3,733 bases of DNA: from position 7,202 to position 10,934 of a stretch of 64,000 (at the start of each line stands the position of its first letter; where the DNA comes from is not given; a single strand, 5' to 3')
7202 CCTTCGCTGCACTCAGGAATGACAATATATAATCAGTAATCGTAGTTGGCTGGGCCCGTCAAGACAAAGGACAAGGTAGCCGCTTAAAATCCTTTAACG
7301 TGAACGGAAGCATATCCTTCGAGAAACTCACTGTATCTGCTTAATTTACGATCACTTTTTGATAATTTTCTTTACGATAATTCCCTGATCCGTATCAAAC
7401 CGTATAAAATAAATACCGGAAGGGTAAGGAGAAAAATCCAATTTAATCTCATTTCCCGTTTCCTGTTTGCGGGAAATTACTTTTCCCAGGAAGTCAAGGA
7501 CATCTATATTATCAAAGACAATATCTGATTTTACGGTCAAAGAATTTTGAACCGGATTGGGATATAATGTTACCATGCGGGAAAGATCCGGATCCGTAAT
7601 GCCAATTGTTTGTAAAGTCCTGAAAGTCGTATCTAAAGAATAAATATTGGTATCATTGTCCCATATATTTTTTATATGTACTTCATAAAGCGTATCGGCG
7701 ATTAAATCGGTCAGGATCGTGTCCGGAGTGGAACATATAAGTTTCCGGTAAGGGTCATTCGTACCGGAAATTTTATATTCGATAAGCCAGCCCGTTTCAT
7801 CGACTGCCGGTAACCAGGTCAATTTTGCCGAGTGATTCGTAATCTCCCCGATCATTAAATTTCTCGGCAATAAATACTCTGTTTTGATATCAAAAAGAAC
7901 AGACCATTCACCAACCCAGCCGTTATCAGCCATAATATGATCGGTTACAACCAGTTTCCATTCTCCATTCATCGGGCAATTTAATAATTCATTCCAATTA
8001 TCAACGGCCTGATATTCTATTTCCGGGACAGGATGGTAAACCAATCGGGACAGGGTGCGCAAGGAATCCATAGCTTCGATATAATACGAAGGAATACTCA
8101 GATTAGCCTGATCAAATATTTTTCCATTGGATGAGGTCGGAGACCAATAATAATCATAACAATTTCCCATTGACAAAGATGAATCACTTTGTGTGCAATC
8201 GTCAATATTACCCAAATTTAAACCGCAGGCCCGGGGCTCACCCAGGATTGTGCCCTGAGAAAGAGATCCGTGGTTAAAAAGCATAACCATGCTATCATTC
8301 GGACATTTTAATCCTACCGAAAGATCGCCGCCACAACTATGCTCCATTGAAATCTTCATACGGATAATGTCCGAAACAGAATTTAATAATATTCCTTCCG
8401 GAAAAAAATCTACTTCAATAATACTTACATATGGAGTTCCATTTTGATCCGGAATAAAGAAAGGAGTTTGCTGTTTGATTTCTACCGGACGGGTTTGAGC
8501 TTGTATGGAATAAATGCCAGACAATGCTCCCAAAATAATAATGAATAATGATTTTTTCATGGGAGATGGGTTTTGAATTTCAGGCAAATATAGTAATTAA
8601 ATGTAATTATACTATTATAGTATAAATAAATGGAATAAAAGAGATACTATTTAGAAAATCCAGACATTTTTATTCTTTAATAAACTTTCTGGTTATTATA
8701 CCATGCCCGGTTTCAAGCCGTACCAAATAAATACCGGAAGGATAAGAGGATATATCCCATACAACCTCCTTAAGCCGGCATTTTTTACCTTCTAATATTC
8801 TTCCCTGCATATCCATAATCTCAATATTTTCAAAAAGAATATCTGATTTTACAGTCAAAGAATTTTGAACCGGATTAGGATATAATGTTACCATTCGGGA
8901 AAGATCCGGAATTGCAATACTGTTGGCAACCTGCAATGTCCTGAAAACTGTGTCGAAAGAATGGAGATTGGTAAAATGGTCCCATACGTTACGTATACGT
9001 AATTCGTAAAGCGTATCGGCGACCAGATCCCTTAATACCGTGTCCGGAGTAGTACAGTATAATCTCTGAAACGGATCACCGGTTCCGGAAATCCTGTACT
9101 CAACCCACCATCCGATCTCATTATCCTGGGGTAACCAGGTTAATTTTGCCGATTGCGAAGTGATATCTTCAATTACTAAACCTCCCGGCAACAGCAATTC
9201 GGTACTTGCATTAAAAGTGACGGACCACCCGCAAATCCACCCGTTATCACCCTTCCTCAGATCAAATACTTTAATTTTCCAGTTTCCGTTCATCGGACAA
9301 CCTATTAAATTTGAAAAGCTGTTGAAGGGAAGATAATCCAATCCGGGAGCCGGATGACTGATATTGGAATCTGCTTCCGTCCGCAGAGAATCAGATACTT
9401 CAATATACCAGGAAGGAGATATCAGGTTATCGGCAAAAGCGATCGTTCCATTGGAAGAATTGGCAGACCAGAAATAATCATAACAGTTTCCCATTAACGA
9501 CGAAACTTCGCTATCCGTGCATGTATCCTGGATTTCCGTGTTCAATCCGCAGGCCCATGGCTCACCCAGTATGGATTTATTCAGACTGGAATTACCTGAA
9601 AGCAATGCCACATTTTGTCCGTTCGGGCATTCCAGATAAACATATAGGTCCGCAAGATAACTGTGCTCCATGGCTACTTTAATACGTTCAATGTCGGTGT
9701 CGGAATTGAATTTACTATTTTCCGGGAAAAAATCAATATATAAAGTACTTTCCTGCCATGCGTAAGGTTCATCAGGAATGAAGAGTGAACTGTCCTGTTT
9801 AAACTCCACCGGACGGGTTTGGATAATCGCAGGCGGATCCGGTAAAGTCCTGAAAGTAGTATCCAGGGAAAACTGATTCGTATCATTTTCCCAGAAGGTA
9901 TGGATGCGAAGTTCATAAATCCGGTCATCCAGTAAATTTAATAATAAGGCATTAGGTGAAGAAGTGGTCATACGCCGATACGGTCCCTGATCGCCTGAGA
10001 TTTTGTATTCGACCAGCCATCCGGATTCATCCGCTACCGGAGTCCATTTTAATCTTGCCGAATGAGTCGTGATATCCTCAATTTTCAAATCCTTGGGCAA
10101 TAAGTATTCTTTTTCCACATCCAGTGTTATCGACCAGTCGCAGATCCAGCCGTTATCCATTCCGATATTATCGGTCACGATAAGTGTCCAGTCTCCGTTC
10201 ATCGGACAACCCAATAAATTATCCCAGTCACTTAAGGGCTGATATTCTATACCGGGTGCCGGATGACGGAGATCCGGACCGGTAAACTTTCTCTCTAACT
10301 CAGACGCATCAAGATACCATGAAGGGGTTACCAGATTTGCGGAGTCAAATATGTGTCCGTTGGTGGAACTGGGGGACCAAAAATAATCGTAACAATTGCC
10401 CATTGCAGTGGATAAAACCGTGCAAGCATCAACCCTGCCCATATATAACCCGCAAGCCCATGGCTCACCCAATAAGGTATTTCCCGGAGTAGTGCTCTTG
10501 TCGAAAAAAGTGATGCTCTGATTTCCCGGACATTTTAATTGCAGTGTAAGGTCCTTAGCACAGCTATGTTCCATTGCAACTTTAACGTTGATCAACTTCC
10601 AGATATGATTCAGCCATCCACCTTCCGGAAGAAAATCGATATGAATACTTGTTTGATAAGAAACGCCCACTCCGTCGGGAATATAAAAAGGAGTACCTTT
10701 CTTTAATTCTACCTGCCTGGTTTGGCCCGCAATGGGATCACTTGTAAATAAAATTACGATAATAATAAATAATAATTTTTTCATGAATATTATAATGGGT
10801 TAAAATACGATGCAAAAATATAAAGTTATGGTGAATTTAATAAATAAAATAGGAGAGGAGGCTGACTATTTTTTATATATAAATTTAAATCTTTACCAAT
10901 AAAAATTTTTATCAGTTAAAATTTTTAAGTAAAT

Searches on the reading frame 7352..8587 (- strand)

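Call 96: search_protein_families(library=pfam, max_evalue=0.001, proteins=[window:7352-8587:-])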
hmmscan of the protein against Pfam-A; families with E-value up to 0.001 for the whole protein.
window:7352-8587:- (411 aa): 2 families
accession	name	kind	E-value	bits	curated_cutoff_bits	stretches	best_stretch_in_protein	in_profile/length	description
PF18962.6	Por_Secre_tail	-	2.1e-14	54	27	1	341-409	1-74/75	Secretion system C-terminal sorting domain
PF01483.27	P_proprotein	-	2.6e-06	27.9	21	0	200-230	54-84/86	Proprotein convertase P-domain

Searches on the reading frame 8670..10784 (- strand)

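Call 80: search_protein_families(library=ncbifam, max_evalue=1e-10, proteins=[window:8670-10784:-])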
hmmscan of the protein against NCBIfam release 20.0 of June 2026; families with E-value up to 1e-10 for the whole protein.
window:8670-10784:- (704 aa): 1 family
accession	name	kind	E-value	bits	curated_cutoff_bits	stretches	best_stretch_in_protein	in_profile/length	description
TIGR04183.1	Por_Secre_tail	domain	1.7e-12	47.1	23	1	634-704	1-72/72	T9SS type A sorting domain-containing protein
